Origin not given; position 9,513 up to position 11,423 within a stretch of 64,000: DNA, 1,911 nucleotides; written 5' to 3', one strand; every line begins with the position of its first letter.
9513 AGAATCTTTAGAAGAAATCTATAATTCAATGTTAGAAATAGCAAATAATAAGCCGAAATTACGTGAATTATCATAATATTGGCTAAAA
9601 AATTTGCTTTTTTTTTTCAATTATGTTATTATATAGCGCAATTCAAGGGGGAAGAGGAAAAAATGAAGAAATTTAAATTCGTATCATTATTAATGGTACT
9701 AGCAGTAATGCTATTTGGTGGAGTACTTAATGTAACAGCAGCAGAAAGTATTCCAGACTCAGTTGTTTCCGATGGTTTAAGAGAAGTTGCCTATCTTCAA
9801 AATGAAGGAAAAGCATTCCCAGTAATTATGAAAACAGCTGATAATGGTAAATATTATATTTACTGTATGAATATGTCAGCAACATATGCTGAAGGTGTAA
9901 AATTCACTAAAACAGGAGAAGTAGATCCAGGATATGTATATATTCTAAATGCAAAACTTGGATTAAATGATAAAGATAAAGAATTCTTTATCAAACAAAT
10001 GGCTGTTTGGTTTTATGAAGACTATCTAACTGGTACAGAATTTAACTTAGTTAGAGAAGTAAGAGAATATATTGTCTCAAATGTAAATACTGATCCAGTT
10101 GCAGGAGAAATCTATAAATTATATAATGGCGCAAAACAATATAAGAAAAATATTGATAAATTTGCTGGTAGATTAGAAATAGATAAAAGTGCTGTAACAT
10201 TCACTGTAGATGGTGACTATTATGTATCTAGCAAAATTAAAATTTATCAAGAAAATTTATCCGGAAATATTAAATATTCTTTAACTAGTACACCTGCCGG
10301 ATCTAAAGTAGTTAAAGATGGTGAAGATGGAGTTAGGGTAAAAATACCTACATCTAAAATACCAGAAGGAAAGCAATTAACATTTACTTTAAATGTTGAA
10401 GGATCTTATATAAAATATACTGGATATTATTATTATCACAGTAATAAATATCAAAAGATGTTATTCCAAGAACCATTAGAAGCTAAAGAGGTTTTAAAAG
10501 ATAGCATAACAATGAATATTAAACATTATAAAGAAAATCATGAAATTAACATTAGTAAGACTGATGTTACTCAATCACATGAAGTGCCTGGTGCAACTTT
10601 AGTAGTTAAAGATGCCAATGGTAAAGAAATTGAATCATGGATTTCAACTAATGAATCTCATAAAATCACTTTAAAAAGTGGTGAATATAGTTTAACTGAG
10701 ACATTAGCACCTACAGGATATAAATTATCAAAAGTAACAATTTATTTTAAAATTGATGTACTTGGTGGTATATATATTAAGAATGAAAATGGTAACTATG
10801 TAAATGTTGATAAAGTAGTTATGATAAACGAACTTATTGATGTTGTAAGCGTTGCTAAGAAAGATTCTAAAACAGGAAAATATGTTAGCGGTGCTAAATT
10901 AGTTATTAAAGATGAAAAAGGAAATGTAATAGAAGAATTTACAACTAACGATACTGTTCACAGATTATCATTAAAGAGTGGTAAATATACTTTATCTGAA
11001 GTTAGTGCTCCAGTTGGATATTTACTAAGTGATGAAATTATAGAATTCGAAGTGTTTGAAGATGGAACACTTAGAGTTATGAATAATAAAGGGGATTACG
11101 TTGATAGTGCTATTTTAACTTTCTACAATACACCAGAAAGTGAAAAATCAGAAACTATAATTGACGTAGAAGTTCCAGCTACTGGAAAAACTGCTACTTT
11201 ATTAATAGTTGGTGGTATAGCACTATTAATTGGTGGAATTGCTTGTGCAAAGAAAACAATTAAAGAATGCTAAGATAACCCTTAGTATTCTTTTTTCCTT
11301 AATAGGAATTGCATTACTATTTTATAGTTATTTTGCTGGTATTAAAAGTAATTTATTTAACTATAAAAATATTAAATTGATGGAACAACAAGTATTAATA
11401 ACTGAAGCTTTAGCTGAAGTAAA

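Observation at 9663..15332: Adhesin-sortase locus: putative thioester-domain surface protein with VPATG signal, overlapping sortase, and a convergent class-B-like sortase carrying a 270-aa N-terminal cytoplasmic domain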

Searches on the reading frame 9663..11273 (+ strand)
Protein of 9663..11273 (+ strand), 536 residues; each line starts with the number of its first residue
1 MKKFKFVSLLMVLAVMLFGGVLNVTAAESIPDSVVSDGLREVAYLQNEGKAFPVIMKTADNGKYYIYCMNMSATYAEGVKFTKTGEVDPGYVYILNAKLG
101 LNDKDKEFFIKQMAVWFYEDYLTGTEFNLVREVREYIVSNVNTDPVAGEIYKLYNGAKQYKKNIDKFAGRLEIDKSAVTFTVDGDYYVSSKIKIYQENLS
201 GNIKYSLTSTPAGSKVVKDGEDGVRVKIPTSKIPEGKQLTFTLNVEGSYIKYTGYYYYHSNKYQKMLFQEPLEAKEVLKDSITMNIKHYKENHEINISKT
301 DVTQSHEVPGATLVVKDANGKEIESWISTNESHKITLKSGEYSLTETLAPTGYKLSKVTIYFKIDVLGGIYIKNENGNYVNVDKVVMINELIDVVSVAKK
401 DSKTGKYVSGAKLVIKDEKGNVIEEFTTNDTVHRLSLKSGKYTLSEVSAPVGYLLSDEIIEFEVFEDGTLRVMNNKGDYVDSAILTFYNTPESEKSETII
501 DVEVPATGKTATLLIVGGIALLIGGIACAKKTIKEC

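Call 3: search_protein_families(library=pfam, proteins=[window:9663-11273:+], max_evalue=0.01)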
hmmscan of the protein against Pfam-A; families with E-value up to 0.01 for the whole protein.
window:9663-11273:+ (536 aa): 2 families
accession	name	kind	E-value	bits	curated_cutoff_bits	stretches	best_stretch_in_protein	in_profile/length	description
PF17802.7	SpaA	-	1.6e-25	89.5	23.1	2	395-473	3-88/91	Prealbumin-like fold domain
PF13620.12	CarboxypepD_reg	-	0.0056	17.4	32.3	0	401-444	8-52/82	Carboxypeptidase regulatory-like domain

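Call 4: search_protein_families(library=ncbifam, proteins=[window:9663-11273:+], max_evalue=0.01)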
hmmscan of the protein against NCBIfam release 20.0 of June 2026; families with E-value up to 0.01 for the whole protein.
window:9663-11273:+ (536 aa): 1 family
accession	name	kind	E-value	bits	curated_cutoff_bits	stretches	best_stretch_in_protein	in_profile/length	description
NF033396.0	pilus_ancill_1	equivalog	1.2e-09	37.2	600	2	306-382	279-355/737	pilus ancillary protein 1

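Call 9: find_homologous_proteins(query=window:9663-11273:+, max_evalue=0.001)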
Query window:9663-11273:+ (536 aa): 357 proteins with E <= 0.001 among 8000 candidates; the best 120 are listed.
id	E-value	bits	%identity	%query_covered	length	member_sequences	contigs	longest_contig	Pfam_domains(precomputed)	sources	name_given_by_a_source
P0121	0.0e+0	1172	100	100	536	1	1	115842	PF17802.8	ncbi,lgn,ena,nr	ncbi:MAG: hypothetical protein J1F35_04740 [Erysipelotrichales bacterium]|nr:hypothetical protein [E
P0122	5.5e-260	881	76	100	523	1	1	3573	PF17802.8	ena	-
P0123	3.0e-245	833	72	100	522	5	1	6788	PF17802.8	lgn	-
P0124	1.3e-243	827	70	100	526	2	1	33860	PF17802.8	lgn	-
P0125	3.0e-237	806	71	100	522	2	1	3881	PF17802.8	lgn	-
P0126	3.7e-234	796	68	100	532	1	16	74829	PF17802.8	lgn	-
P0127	1.2e-232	791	67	100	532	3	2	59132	PF17802.8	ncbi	-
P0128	2.3e-232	790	68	100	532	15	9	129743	PF17802.8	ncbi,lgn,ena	-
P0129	5.8e-232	789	68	100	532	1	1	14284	PF17802.8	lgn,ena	-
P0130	3.2e-231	787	68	100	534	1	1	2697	PF17802.8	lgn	-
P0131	7.9e-231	785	67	100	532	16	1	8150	PF17802.8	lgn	-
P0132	1.0e-230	785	68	100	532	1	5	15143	PF17802.8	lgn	-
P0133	1.2e-228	778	68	100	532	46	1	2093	PF17802.8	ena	-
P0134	1.4e-227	775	68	100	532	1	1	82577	PF17802.8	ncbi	-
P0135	1.1e-226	772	68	100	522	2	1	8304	PF17802.8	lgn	-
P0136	2.8e-225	767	66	100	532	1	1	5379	PF17802.8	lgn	-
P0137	8.2e-224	762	66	100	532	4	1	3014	PF17802.8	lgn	-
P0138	2.5e-223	761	66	100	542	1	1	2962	PF17802.8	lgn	-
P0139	1.8e-215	735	65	100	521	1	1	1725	PF17802.8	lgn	-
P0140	2.1e-213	728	64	100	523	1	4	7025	PF17802.8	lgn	-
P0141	9.1e-213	726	63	100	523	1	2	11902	PF17802.8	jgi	-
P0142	5.3e-212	723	62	100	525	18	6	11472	PF17802.8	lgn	-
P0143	1.1e-209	716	63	100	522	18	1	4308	PF08341.17,PF17802.8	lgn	-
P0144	3.8e-207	707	62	100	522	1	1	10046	PF17802.8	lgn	-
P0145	1.3e-204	699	61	100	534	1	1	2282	PF17802.8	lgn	-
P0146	2.0e-204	698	61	100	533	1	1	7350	PF17802.8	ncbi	-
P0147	3.1e-203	694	61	100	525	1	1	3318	PF17802.8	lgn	-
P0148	5.4e-202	690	61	98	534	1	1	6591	PF17802.8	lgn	-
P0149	1.8e-201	689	59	99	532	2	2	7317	PF17802.8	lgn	-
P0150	6.5e-193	660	58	100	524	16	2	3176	PF17802.8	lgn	-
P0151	4.8e-192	657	57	100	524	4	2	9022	PF17802.8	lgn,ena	-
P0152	6.4e-192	657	50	88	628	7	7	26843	PF08341.17,PF17802.8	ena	-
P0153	7.1e-192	657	58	100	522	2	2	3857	PF17802.8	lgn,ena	-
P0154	1.2e-189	649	59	98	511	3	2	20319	PF17802.8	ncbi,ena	-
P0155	1.4e-189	649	59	100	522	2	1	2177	PF08341.17,PF17802.8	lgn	-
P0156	5.7e-189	647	55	100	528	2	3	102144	PF17802.8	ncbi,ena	-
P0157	2.6e-188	645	56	100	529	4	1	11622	PF17802.8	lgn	-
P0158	3.4e-188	645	56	100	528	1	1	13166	PF17802.8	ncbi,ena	-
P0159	3.1e-184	632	56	100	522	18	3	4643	PF08341.17,PF17802.8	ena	-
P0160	1.2e-183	630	57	100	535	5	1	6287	PF08341.17,PF17802.8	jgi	jgi:hypothetical protein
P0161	2.3e-183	629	56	100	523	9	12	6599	PF08341.17,PF17802.8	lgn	-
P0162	5.4e-183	628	56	100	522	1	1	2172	PF17802.8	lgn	-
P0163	2.2e-182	625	57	100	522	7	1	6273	PF17802.8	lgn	-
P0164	5.6e-182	624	56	100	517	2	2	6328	PF17802.8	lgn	-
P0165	9.9e-182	623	56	100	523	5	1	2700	PF17802.8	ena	-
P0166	1.9e-180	619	40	90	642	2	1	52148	PF17802.8,PF19403.6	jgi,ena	-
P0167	3.1e-180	618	58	100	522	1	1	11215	PF08341.17,PF17802.8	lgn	-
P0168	3.8e-180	618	56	100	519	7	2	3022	PF17802.8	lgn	-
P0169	1.9e-179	616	55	100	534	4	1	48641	PF17802.8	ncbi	-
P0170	2.5e-179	615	56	100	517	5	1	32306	PF08341.17,PF17802.8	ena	-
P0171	4.6e-178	611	56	100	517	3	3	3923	PF17802.8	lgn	-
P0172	4.1e-175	602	55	100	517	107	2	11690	PF08341.17,PF17802.8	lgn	-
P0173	9.2e-173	594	54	100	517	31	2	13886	PF17802.8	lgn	-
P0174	2.2e-171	589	44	88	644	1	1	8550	PF08341.17,PF17802.8,PF19403.6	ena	-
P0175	1.1e-170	587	53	100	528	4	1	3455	PF17802.8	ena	-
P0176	7.5e-169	581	54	100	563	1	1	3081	PF17802.8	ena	-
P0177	1.6e-168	580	52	100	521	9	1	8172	PF17802.8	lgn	-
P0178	3.9e-164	565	47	73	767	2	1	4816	PF09479.17,PF08341.17,PF17802.8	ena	-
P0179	3.7e-161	556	51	100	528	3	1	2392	PF17802.8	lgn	-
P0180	6.5e-160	551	45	38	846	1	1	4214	PF14686.13,PF24421.2,PF22692.2,PF17802.8,PF13620.13,PF19403.6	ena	-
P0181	1.1e-159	551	41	88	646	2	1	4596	PF17802.8,PF19403.6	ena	-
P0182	2.3e-159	550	70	68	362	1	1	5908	PF17802.8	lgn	-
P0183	3.2e-158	546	49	100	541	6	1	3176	PF17802.8,PF13620.13,PF17210.10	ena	-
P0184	3.2e-156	539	50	100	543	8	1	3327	PF17802.8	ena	-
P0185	3.0e-155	536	49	100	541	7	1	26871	PF17802.8,PF13620.13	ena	-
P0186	1.2e-152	527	50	100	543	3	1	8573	PF17802.8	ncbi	-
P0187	3.2e-152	526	49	100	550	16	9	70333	PF17802.8,PF13620.13,PF17210.10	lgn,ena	-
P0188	3.7e-152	526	49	100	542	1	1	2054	PF17802.8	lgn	-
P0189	1.1e-150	521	48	100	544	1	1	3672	PF08341.17,PF17802.8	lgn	-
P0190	2.2e-146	507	48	100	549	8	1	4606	PF05026.19,PF17802.8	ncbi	-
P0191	1.4e-145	504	49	100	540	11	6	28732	PF17802.8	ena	-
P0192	4.5e-142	493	47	100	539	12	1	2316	PF17802.8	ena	-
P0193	1.2e-141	491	49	100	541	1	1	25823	PF17802.8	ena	-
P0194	2.2e-140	487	48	100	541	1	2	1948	PF17802.8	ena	-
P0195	2.4e-140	487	49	100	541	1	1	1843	PF17802.8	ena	-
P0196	4.8e-140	486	48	100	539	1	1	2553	PF17802.8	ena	-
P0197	4.0e-139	483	48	100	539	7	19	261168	PF17802.8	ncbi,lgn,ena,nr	ncbi:MAG: LPXTG cell wall anchor domain-containing protein [Bacilli bacterium]|nr:LPXTG cell wall an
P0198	3.0e-138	480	48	100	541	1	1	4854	PF17802.8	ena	-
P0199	4.6e-138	479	48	100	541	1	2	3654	PF17802.8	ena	-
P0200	1.3e-137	478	47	100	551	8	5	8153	PF17802.8,PF19403.6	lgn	-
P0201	1.4e-137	478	48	53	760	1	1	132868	PF09479.17,PF17802.8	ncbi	-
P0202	4.0e-137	476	47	100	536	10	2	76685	PF17802.8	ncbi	-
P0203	4.3e-137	476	48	100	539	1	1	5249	PF17802.8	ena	-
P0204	3.4e-136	473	48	100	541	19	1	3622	PF17802.8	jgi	-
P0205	2.0e-135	471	44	100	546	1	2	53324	PF08341.17,PF17802.8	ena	-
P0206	2.8e-135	470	46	100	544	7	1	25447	PF17802.8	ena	-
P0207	4.0e-135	470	46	100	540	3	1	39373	PF17802.8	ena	-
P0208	4.2e-135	470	48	100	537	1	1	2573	PF17802.8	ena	-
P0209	9.5e-135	468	46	100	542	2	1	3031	PF17802.8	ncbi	-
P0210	3.6e-133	463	46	100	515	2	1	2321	PF08341.17,PF17802.8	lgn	-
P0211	4.7e-133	463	44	100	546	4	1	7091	PF08341.17,PF17802.8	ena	-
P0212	2.7e-132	460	43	100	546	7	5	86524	PF08341.17,PF17802.8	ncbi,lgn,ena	-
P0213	6.6e-131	456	44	100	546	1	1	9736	PF08341.17,PF17802.8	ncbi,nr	ncbi:MAG: Cys-Gln thioester bond-forming surface protein [Bacilli bacterium]|nr:Cys-Gln thioester bo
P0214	1.5e-130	455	44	100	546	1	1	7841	PF08341.17,PF17802.8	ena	-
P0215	5.5e-130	453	42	100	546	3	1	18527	PF17802.8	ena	-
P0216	3.4e-127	443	43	98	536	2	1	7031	PF08341.17,PF17802.8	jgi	jgi:hypothetical protein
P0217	1.0e-125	439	44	100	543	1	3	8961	PF08341.17,PF17802.8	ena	-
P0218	3.9e-125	437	51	79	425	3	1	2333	PF17802.8,PF13620.13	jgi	jgi:LPXTG-motif cell wall-anchored protein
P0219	7.5e-124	432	51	79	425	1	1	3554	PF17802.8,PF13620.13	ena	-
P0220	3.4e-122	427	46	100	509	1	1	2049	PF17802.8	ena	-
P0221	1.3e-120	422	42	100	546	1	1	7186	PF08341.17,PF17802.8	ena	-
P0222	3.9e-120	420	42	100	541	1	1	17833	PF17802.8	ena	-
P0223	8.0e-120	419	42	100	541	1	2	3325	PF17802.8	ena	-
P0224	2.2e-118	414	35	90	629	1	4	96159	PF17802.8,PF17210.10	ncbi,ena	-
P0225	1.3e-116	409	33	90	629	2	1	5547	PF17802.8,PF17210.10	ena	-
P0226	3.1e-115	404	35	90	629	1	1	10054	PF17802.8,PF17210.10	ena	-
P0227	6.8e-115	403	35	90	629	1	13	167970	PF17802.8,PF17210.10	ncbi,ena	-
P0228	1.6e-114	402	34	90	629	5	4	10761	PF17802.8,PF17210.10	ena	-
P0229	4.6e-114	400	46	46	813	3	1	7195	PF17802.8,PF17210.10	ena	-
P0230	6.7e-114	400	35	90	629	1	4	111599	PF17802.8,PF17210.10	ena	-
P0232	2.7e-105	371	30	87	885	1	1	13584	PF08341.17,PF24421.2,PF17802.8,PF13620.13,PF17210.10,PF19403.6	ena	-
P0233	5.2e-102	360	45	39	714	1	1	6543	PF24421.2,PF17802.8,PF13620.13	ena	-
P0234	1.3e-99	352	29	93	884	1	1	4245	PF08341.17,PF24421.2,PF17802.8,PF13620.13,PF17210.10,PF19403.6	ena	-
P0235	1.4e-96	343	35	44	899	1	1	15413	PF07495.20,PF08341.17,PF24421.2,PF17802.8,PF13620.13,PF17210.10,PF19403.6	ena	-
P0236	5.2e-96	341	39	49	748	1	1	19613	PF17802.8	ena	-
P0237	1.8e-95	339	46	32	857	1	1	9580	PF14524.13,PF18653.7,PF27911.1,PF17802.8,PF24156.3,PF13620.13,PF17210.10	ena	-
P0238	2.5e-95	338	49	45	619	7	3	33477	PF17802.8,PF17210.10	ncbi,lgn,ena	-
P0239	3.8e-95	338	30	92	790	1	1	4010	PF08341.17,PF24421.2,PF17802.8,PF13620.13,PF01835.26,PF17210.10,PF19403.6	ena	-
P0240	5.4e-95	337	30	90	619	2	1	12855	PF17802.8,PF17210.10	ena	-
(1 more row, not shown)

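Call 17: search_solved_structures(query=A2, max_evalue=0.01, show_alignments=3)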
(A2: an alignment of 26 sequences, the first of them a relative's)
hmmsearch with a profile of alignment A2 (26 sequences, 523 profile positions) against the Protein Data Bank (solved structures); distinct sequences matched with E-value up to 0.01: 34.
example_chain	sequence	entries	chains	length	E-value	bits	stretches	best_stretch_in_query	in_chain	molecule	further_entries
6fwv_A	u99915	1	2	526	4.4e-24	88.3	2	270-462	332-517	Collagen Adhesion protein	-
2x5p_A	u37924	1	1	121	2.3e-18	69.4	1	273-367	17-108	FIBRONECTIN BINDING PROTEIN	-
4mli_A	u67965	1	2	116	6.1e-17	64.7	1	273-367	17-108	Fibronectin binding protein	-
4mls_A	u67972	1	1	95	2.7e-16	62.6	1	286-367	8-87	Fibronectin binding protein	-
6xg6_A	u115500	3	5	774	2.5e-15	59.4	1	274-366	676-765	Heat shock protein 75 kDa, mitochondrial, Fibronectin binding protein fusion | Heat shock protein 75 kDa, mitochondrial, SpyCatcher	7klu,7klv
8qcf_L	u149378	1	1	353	3.4e-15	59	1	285-365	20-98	Superkiller protein 7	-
9fo3_A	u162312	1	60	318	3.6e-15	58.9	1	286-366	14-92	CAP255 gp140 SpyTag-SpyCatcher mi3,2-dehydro-3-deoxyphosphogluconate aldolase/4-hydroxy-2-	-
9oj3_A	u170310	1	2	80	6.9e-15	57.9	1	287-363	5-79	Fibronectin binding protein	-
9fgq_D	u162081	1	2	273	1.2e-14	57.1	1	286-367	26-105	Histone H2B type 1-B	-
5tth_A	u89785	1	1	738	1.3e-14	57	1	284-365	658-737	C-terminal SpyCatcher fusion of wildtype zebrafish TNF receptor-associated protein 1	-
7b3y_B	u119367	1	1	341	1.6e-14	56.8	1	286-367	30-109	Fibronectin binding protein,2-dehydro-3-deoxyphosphogluconate aldolase/4-hydroxy-2-oxoglut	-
8jx2_A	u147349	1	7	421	1.8e-14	56.6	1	286-367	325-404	alpha hemolysin fused with spy-catcher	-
8jx3_A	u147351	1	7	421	1.9e-14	56.5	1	286-367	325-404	alpha hemolysin fused with spy-catcher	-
9ocg_A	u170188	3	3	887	7.1e-14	54.6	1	286-367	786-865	Antigen peptide transporter 1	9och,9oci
9o94_A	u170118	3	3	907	7.4e-14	54.6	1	286-367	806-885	Antigen peptide transporter 1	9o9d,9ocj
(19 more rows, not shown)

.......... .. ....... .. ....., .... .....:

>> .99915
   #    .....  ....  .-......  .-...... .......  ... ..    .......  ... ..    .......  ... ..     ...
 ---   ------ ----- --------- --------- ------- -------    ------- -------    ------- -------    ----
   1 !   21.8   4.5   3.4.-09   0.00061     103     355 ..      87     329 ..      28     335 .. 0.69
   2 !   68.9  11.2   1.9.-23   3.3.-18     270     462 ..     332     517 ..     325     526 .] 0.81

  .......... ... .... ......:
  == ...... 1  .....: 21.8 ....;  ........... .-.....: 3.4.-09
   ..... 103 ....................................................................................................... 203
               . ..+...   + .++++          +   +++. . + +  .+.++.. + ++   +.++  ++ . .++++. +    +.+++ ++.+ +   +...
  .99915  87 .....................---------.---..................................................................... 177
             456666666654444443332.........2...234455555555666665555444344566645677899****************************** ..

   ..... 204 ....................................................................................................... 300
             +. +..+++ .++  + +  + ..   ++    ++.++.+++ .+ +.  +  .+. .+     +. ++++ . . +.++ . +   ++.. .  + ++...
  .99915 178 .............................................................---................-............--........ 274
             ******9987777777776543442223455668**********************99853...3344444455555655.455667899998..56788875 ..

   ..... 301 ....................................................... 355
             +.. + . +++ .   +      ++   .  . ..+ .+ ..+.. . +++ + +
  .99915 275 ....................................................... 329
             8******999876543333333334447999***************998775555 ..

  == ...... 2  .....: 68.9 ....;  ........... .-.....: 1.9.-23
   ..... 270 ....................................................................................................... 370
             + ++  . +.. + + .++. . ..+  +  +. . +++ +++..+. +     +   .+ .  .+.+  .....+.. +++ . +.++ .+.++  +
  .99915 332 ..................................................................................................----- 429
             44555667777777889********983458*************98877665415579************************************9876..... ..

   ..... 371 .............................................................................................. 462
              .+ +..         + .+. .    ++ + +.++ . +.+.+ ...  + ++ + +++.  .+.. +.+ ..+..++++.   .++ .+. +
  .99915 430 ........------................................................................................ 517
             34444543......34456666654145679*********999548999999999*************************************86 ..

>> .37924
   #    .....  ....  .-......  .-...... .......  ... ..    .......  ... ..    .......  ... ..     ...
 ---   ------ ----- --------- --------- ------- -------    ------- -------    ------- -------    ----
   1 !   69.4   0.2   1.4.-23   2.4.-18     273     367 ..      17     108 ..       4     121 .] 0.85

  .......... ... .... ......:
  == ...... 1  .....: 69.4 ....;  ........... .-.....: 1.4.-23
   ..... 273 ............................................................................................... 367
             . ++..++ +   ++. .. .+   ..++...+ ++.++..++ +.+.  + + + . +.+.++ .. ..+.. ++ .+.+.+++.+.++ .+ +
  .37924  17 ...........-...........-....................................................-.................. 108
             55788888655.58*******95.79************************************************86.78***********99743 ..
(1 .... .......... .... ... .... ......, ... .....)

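Call 48: search_protein_families(library=pfam, alignment_id=A2, max_evalue=0.01)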
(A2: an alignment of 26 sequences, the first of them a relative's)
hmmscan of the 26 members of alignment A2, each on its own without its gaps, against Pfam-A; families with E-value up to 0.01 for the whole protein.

A. member 1, P0121 (536 aa): 2 families
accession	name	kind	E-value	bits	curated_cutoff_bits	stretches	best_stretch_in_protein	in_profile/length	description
PF17802.7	SpaA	-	1.6e-25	89.5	23.1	2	395-473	3-88/91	Prealbumin-like fold domain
PF13620.12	CarboxypepD_reg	-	0.0056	17.4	32.3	0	401-444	8-52/82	Carboxypeptidase regulatory-like domain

B. families by the number of members that match (of 26 scanned): 12 families
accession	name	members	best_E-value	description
PF17802.7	SpaA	26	1.4e-30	Prealbumin-like fold domain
PF08341.16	TED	22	1.6e-06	Thioester domain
PF13620.12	CarboxypepD_reg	14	5.9e-06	Carboxypeptidase regulatory-like domain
PF13860.13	FlgD_ig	6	0.0005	FlgD Ig-like domain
PF05026.18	DCP2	5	2e-05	Dcp2, box A domain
PF19403.5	SpaA_2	5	0.0026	Prealbumin-like fold domain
PF17210.9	SdrD_B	2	1.4e-05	SdrD B-like domain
PF00746.26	Gram_pos_anchor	1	9.6e-05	LPXTG cell wall anchor motif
PF18784.6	CRM1_repeat_2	1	0.00091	CRM1 / Exportin repeat 2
PF13473.12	Cupredoxin_1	1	0.0013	Cupredoxin-like domain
PF17936.7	Big_6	1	0.0051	Bacterial Ig domain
PF09346.15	SMI1_KNR4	1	0.0093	SMI1 / KNR4 family (SUKH-1)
